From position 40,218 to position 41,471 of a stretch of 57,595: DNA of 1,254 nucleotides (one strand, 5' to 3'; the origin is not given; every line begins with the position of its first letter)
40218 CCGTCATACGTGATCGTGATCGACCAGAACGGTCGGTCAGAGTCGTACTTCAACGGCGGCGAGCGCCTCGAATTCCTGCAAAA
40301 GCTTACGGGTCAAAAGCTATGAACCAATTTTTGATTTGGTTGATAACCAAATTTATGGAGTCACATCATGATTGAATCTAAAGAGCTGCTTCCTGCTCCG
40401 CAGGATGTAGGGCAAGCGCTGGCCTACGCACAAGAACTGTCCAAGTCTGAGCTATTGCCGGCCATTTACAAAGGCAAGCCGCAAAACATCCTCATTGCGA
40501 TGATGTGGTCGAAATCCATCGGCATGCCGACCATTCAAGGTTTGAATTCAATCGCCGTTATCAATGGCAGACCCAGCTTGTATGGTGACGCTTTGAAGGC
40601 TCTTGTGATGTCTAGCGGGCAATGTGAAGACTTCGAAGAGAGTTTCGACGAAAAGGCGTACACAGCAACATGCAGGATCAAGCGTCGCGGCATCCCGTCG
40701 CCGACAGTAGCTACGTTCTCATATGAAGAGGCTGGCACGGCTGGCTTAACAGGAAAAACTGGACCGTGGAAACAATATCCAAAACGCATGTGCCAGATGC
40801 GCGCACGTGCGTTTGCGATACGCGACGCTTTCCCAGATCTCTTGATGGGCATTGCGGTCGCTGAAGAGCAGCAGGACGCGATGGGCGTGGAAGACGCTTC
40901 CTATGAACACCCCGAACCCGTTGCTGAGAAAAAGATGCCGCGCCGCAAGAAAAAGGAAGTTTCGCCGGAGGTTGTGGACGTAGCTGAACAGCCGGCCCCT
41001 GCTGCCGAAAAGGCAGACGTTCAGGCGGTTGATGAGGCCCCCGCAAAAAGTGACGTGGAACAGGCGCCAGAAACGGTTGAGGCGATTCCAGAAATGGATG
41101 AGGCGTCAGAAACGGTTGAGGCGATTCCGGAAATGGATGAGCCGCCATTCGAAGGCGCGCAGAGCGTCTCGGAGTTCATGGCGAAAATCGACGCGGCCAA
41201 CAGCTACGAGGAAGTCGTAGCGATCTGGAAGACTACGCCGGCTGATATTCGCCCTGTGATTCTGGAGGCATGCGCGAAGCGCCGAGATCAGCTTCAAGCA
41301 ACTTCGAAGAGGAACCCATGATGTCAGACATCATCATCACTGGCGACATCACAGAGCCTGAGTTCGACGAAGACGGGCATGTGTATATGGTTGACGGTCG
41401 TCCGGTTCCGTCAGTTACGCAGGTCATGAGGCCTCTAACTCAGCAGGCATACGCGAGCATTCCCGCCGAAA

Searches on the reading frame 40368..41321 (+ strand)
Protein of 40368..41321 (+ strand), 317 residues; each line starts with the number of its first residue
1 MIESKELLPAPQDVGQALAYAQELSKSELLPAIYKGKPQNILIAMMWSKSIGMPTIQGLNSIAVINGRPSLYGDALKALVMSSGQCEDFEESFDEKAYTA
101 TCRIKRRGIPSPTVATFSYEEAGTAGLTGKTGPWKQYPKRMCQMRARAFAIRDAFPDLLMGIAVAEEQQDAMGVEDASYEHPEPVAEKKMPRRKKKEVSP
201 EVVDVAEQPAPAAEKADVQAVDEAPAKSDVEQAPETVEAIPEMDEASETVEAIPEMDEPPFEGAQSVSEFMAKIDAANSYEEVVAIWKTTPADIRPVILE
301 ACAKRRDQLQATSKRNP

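Call 21: search_protein_families(library=phrogs, proteins=[window:40368-41321:+], max_evalue=0.001)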
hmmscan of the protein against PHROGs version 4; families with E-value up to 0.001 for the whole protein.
window:40368-41321:+ (317 aa): 6 families
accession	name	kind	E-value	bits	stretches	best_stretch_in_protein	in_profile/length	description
phrog_561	-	DNA, RNA and nucleotide metabolism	8.4e-48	165.1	1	10-289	298-541/633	RecT-like ssDNA annealing protein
phrog_4171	-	DNA, RNA and nucleotide metabolism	6e-19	69.9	1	12-248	38-298/392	RecT-like ssDNA annealing protein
phrog_252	-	DNA, RNA and nucleotide metabolism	2.8e-11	44.5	1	90-261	99-260/263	Bet-like ssDNA annealing protein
phrog_10056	-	DNA, RNA and nucleotide metabolism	2.9e-10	41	1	98-252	120-280/302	RecT-like ssDNA annealing protein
phrog_2780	-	DNA, RNA and nucleotide metabolism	7.3e-05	23.3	1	94-254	138-279/369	RecT-like ssDNA annealing protein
phrog_2760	-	DNA, RNA and nucleotide metabolism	0.00035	21.1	1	102-217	121-240/257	RecT-like ssDNA annealing protein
